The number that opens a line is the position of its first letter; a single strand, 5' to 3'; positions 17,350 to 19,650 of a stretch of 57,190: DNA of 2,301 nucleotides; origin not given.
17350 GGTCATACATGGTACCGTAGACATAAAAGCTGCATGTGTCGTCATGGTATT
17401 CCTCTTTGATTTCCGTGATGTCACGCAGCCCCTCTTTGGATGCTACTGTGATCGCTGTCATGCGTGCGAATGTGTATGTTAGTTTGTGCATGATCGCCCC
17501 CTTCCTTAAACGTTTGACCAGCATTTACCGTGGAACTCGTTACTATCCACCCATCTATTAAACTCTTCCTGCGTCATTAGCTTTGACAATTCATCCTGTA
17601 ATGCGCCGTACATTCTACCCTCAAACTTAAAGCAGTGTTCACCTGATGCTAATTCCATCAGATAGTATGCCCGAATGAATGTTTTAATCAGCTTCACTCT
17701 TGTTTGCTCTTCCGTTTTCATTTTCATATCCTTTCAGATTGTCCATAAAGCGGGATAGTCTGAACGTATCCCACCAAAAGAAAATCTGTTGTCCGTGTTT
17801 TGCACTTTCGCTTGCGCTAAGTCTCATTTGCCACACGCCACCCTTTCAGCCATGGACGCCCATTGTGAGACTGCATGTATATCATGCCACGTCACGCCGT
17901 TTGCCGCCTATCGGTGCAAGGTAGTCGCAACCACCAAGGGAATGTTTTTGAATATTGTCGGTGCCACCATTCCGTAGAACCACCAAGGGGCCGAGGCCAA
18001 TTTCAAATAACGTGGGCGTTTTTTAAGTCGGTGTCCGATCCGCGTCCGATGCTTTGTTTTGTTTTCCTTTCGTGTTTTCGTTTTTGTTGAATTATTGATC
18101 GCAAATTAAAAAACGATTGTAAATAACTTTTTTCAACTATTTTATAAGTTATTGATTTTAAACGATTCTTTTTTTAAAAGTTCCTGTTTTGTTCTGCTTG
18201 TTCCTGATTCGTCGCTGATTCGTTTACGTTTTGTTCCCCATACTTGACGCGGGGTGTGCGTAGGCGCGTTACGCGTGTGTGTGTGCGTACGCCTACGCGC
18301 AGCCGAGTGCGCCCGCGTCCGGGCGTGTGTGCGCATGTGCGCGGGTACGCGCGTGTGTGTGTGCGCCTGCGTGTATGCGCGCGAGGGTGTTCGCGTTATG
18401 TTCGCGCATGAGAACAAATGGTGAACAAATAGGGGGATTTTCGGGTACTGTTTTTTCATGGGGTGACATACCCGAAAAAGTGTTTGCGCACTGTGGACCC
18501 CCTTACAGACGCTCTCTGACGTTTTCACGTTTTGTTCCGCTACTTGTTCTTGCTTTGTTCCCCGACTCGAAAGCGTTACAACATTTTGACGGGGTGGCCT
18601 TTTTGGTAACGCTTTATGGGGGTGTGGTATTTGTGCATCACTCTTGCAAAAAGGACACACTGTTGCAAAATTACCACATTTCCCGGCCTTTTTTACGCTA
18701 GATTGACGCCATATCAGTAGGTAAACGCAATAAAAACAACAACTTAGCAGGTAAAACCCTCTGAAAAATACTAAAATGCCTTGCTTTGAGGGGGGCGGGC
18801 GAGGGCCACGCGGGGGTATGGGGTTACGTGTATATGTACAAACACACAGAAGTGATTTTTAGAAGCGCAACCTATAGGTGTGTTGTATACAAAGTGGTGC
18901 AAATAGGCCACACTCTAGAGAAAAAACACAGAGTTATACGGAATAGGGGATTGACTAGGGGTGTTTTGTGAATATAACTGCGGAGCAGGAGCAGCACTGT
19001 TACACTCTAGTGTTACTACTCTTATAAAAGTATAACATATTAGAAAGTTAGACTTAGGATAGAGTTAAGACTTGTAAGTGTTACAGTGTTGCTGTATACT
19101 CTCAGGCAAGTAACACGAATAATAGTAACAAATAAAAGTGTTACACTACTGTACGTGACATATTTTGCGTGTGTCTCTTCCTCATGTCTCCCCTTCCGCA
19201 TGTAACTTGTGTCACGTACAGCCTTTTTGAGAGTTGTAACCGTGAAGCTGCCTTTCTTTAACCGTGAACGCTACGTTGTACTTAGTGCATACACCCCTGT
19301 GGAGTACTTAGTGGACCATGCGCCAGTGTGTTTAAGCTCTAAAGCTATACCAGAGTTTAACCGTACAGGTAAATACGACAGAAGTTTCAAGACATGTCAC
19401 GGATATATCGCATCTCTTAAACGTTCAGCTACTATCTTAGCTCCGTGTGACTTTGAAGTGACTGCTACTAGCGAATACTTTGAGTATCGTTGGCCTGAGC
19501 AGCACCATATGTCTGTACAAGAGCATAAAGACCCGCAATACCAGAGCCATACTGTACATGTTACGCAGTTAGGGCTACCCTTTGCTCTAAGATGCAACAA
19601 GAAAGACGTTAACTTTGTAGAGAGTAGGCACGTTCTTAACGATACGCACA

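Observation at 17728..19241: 1.5 kb gene-free control region between the divergent arms: candidate origin/promoter hub or structured ncRNA locus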

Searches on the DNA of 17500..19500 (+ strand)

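Call 4: search_dna_similar(query=window:17500-19500:+, collection=phages, mode=distant, max_rows=30)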
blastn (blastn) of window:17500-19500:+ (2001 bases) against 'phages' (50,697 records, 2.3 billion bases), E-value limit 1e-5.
Records with a match: 1; places in all: 1; records where one place covers at least 80% of the query: 0.
Best place of each record, by identity: 60-80% 1.
By first word of the organism name: Roseobacter 1.
By host as written in the record: Rhodobacteraceae bacterium FZCC0040 1.
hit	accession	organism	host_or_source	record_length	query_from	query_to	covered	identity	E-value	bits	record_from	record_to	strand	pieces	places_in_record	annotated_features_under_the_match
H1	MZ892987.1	Roseobacter phage CRP-207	Rhodobacteraceae bacterium FZCC0040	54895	1107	1728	31%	71.2%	1e-66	261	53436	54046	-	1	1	none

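Call 7: get_annotated_region(hit=H1, flank=6000)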
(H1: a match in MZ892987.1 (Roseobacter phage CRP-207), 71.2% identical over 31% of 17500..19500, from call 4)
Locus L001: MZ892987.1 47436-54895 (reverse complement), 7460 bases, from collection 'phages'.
description: Roseobacter phage CRP-207, complete genome.
organism: Roseobacter phage CRP-207 (NCBI taxid 2873404)
taxonomy: Viruses; Duplodnaviria; Heunggongvirae; Uroviricota; Caudoviricetes
host: Rhodobacteraceae bacterium FZCC0040; source: seawater; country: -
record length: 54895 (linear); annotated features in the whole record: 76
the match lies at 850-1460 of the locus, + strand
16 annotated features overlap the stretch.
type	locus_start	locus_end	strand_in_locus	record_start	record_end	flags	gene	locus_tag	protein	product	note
CDS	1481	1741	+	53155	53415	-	-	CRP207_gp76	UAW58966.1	hypothetical protein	-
CDS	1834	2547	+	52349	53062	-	-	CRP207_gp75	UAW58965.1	hypothetical protein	-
CDS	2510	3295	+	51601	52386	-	-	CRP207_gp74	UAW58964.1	hypothetical protein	-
CDS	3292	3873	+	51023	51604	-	-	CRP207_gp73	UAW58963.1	putative lysozyme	-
CDS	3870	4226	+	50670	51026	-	-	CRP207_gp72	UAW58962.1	hypothetical protein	-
CDS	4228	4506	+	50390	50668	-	-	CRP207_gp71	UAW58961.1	hypothetical protein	-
CDS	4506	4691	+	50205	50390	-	-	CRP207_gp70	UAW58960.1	hypothetical protein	-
CDS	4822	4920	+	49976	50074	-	-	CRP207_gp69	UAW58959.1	hypothetical protein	-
CDS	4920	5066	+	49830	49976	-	-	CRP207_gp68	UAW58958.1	hypothetical protein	-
CDS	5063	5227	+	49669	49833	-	-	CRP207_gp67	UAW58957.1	hypothetical protein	-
CDS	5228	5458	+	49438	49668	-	-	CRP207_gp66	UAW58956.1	hypothetical protein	-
CDS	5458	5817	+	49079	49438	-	-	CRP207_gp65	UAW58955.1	hypothetical protein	-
CDS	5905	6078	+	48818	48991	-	-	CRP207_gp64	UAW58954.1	hypothetical protein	-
CDS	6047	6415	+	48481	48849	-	-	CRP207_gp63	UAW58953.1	putative terminase small subunit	-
CDS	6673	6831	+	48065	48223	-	-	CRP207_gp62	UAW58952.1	hypothetical protein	-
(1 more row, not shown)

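Call 50: build_rna_model(alignment_id=A2, structure=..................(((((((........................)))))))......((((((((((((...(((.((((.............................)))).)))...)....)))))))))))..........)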
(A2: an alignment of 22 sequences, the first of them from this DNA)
Model R1 built from alignment A2 (22 sequences, 151 columns); structure: as given.
model positions 136; base pairs 26; branch points 1; effective number of sequences 2.07; information 0.59 bits per position. Calibrated on 0.2 Mb of random sequence (short: E-values are rough).
structure used (alignment columns):
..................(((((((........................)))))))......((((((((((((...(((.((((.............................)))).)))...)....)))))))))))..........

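Call 51: search_with_rna_model(model_id=R1, sources=[window, L095, L096, L097, L098, L099, L100, L101, L102, L003, L005, L007, L008, L009, L011, L013, L021, L025, L027, L032, L034, L035, L036, L037, L039, L057, L062, L063, L069, L077, L078, L083, L087], max_evalue=1)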
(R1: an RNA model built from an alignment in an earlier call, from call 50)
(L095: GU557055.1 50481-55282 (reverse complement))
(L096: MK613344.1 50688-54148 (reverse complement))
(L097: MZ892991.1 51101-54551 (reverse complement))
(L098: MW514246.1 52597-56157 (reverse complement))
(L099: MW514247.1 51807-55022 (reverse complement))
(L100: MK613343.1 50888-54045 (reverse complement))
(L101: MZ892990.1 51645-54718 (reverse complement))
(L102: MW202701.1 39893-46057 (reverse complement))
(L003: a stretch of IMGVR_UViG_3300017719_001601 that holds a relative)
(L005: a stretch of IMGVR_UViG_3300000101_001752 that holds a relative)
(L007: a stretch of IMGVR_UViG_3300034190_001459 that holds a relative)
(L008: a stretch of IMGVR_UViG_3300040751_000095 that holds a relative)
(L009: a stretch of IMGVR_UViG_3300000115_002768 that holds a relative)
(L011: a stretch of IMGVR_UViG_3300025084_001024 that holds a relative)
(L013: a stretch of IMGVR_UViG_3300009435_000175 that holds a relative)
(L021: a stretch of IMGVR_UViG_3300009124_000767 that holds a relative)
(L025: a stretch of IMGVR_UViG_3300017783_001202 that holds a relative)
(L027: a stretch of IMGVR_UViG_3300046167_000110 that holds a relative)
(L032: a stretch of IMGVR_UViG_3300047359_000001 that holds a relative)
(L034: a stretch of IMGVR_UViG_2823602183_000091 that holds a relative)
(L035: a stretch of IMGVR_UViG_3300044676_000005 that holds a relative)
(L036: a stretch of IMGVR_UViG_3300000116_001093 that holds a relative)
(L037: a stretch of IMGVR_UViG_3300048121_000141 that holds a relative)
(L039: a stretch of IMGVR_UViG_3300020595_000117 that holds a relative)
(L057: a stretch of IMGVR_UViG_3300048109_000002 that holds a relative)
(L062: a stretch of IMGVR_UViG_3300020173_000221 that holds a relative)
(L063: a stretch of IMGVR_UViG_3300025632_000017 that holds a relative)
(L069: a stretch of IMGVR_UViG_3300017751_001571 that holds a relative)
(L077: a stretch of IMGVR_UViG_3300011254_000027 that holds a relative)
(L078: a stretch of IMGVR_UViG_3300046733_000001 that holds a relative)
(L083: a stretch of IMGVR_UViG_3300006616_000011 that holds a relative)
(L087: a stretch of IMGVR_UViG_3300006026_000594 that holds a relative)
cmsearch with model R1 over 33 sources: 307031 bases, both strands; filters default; matches with E-value up to 1: 31.
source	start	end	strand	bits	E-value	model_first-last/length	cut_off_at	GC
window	19092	19226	+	125.7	3e-23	1-136/136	no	0.41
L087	7875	8013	-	117.3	1.7e-21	1-136/136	no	0.41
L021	323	461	+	117.2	1.8e-21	1-136/136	no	0.42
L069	281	422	+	100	7.2e-18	1-136/136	no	0.35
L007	3562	3703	-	98.2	1.8e-17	1-136/136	no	0.35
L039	4852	4988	+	91.7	4e-16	1-136/136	no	0.37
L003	1966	2106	+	90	9.4e-16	1-136/136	no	0.4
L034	2562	2702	+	88.4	2e-15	1-136/136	no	0.37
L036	1313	1453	+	87.4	3.3e-15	1-136/136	no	0.38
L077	3765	3904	-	84.7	1.2e-14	1-136/136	no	0.38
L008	8508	8645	+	84.5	1.3e-14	1-136/136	no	0.38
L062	443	580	+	84.5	1.3e-14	1-136/136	no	0.38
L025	7208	7349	-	84.2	1.5e-14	1-136/136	no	0.38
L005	5080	5220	-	81.3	6.1e-14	1-136/136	no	0.37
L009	682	822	+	81.3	6.1e-14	1-136/136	no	0.37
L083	10377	10522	-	81.2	6.5e-14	1-136/136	no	0.37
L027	9624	9764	-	79.1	1.8e-13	1-136/136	no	0.39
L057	463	605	-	76.5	6.2e-13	1-136/136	no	0.37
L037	4675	4803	+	75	1.3e-12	1-136/136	no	0.36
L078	441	569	+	75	1.3e-12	1-136/136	no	0.36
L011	4259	4387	+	74.4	1.7e-12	1-136/136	no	0.36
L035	12235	12363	-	72.2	5e-12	1-136/136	no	0.35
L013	1353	1483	-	69.8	1.6e-11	1-136/136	no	0.35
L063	5677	5807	-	69.8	1.6e-11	1-136/136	no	0.35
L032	11125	11258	-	61.7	8.1e-10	1-136/136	no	0.4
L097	1020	1175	+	27.8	0.01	1-136/136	no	0.35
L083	10336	10463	+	26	0.025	1-136/136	no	0.41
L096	1029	1186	+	25.7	0.029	1-136/136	no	0.35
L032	11254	11379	+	22.7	0.12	1-136/136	no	0.27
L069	336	469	-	21.4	0.23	1-136/136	no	0.37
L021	376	481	-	19.9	0.47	1-136/136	no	0.46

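Call 58: search_rna_families(source=window, start=18960, end=19260, threshold=evalue, max_evalue=10)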
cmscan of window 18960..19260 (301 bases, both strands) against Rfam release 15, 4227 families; matches with E-value up to 10: 0.
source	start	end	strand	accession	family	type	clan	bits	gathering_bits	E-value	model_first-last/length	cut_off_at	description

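Call 63: search_with_rna_model(model_id=R1, sources=[L103, L104, L105, L106, L107, L108, L109, L110, L111, L112, L113, L114, L115, L116, L117, L118, L119, L120, L121, L122, L123, L124, L125, L126, L127, L128, L129, L130, L131, L132, L133, L134, L135, L136, L137, L138, L139, L140, L141, L142, L143, L144, L145, L146, L147, L148, L149, L150, L151, L152, L153, L154, L155, L156, L157, L158, L159, L160, L161, L162, L163, L164, L165, L166, L167, L168, L169, L170, L171, L172, L173, L174, L175, L176, L177, L178, L179, L180, L181, L182], max_evalue=0.1)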
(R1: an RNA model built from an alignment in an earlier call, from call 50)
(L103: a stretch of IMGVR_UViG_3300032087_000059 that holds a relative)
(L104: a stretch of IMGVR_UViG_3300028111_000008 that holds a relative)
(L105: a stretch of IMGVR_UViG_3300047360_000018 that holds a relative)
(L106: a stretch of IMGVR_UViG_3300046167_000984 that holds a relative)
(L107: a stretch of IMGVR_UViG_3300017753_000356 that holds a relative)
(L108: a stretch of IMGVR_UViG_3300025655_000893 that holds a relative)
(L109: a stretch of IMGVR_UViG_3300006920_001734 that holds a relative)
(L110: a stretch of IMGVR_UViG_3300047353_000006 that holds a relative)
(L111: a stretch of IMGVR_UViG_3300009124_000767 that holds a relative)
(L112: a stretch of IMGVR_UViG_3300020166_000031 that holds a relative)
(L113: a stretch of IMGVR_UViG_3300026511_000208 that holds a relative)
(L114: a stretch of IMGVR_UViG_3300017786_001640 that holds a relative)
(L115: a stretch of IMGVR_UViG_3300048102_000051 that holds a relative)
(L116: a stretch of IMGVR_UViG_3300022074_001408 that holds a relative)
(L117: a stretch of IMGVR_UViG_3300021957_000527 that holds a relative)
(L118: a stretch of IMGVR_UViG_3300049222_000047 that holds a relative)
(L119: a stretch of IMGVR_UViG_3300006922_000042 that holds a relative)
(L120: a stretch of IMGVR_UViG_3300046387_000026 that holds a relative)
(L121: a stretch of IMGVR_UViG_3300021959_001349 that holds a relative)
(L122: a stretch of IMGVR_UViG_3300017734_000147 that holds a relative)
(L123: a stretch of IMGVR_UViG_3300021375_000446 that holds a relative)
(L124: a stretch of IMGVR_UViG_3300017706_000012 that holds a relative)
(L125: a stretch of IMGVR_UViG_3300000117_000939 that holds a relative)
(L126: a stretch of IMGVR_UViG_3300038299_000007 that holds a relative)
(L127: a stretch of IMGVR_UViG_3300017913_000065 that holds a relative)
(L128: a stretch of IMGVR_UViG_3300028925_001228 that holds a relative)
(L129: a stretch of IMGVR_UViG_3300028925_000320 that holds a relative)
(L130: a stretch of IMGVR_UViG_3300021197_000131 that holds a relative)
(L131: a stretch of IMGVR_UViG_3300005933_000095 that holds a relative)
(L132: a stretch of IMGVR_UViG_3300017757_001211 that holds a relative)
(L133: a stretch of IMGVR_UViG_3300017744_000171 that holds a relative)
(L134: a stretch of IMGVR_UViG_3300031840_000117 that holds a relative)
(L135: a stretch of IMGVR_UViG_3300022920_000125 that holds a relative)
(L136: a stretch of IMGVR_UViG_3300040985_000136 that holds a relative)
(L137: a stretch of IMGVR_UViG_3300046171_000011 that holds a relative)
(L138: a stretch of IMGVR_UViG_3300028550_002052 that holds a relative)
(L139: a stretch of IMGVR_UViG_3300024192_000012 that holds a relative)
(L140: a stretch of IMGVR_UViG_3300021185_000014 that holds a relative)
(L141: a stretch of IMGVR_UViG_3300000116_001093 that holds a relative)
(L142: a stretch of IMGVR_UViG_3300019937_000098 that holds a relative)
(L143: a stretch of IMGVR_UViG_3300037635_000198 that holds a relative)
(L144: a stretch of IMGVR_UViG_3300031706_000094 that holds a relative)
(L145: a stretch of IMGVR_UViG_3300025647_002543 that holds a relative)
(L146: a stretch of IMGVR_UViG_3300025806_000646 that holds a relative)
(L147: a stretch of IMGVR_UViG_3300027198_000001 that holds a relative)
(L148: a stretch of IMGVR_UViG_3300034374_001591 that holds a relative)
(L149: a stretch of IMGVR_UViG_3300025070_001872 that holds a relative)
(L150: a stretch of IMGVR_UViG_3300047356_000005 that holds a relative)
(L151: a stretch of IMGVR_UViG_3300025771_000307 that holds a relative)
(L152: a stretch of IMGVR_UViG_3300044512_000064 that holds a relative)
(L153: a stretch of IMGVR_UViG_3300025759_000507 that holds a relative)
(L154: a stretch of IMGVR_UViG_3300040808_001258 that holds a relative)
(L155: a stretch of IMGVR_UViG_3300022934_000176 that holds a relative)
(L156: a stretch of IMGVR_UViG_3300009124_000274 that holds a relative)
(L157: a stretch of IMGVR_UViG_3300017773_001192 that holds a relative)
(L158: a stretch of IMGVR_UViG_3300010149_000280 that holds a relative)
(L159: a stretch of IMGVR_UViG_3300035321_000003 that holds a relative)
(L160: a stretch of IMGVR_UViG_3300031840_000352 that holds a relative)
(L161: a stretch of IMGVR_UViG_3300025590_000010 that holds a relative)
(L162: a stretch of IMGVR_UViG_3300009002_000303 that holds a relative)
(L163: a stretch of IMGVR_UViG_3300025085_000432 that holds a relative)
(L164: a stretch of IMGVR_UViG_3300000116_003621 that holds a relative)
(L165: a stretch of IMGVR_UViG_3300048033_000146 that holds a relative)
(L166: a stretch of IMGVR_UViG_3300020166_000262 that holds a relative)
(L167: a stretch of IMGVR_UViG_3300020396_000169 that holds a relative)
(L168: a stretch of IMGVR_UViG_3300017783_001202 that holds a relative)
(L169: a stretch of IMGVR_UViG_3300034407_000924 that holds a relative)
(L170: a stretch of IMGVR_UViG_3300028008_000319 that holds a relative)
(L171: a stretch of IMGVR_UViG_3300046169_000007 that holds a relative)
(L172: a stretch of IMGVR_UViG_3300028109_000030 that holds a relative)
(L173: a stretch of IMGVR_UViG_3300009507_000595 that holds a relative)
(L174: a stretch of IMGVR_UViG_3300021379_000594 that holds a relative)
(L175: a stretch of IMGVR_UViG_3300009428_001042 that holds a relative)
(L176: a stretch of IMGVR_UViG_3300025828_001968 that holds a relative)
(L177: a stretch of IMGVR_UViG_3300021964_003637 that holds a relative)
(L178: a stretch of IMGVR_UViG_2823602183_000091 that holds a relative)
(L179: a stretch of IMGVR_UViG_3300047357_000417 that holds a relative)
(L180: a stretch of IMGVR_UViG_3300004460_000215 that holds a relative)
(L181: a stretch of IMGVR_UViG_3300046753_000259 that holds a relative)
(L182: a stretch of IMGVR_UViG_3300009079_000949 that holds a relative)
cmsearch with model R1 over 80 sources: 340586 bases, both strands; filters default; matches with E-value up to 0.1: 59.
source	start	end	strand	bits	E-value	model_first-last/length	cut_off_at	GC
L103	522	657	+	141.7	1.4e-26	1-136/136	no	0.4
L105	289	424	+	124.9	4.8e-23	1-136/136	no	0.4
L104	1245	1380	+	124.8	5.2e-23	1-136/136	no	0.4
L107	1431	1566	+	124.8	5.2e-23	1-136/136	no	0.4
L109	1146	1281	+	124.8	5.2e-23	1-136/136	no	0.4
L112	2340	2475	+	124.8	5.2e-23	1-136/136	no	0.4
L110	559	694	+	122.9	1.3e-22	1-136/136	no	0.43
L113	7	141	+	122.5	1.6e-22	1-136/136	no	0.4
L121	2342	2476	+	120.6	3.8e-22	1-136/136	no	0.39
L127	1306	1446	+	118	1.3e-21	1-136/136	no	0.38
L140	487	625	+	118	1.4e-21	1-136/136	no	0.37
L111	323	461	+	117.2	2e-21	1-136/136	no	0.42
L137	554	686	+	110.9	4.3e-20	1-136/136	no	0.37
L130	2343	2476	+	106.9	2.9e-19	1-136/136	no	0.37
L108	2329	2466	+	102.5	2.4e-18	1-136/136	no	0.36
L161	2333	2472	+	90.7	7.4e-16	1-136/136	no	0.36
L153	2333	2472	+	89.3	1.4e-15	1-136/136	no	0.37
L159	154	293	+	88.7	1.9e-15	1-136/136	no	0.38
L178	2333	2473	+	88.4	2.3e-15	1-136/136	no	0.37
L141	1313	1453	+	87.4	3.7e-15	1-136/136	no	0.38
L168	821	962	+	84.2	1.7e-14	1-136/136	no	0.38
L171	2130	2271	+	84.2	1.7e-14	1-136/136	no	0.38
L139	2333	2473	+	82.3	4.3e-14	1-136/136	no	0.37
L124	685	828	+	81.5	6.2e-14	1-136/136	no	0.37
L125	2331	2474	+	81.5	6.2e-14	1-136/136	no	0.37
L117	2332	2475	+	80.5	1e-13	1-136/136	no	0.38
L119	402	545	+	80.5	1e-13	1-136/136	no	0.38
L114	1161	1304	+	79.9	1.3e-13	1-136/136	no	0.32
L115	2321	2464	+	79.9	1.3e-13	1-136/136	no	0.32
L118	754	897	+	79.9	1.3e-13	1-136/136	no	0.32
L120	1239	1382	+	78.9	2.2e-13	1-136/136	no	0.31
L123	2320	2462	+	75.1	1.3e-12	1-136/136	no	0.3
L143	2333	2473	+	74.2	2.1e-12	1-136/136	no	0.38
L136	15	152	+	63.6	3.6e-10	1-136/136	no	0.44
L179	2323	2470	+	63.1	4.4e-10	1-136/136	no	0.36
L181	2323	2470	+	63.1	4.4e-10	1-136/136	no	0.36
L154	2333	2474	+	60.5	1.6e-09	1-136/136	no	0.4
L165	2335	2474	+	60.4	1.6e-09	1-136/136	no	0.4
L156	1611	1751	+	58.5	4.2e-09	1-136/136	no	0.41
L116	2318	2461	+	49.4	3.4e-07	1-136/136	no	0.34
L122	2318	2461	+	49.4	3.4e-07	1-136/136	no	0.34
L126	626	769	+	49.4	3.4e-07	1-136/136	no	0.34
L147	980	1115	+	48.7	4.7e-07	1-136/136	no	0.37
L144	798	933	+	47.2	9.7e-07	1-136/136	no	0.37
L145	772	946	+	47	1.1e-06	1-136/136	no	0.37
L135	2327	2463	+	40.1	3e-05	1-136/136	no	0.42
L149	17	167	+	32.6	0.0011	1-136/136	no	0.3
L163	1341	1488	+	31.6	0.0018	1-136/136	no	0.3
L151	657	833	+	31.5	0.002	1-136/136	no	0.29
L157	1526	1668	+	31.1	0.0023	1-136/136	no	0.29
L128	191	310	+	27.1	0.016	1-136/136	no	0.28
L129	1261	1380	+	27.1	0.016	1-136/136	no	0.28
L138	2351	2470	+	27.1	0.016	1-136/136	no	0.28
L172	155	311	+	26.7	0.02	1-136/136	no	0.35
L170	209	365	+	26.6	0.02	1-136/136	no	0.34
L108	2381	2518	-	26.5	0.022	1-136/136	no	0.37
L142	337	490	+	25.8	0.03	1-136/136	no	0.37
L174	2293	2449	+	24.7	0.05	1-136/136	no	0.41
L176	717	869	+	24.2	0.066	1-136/136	no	0.38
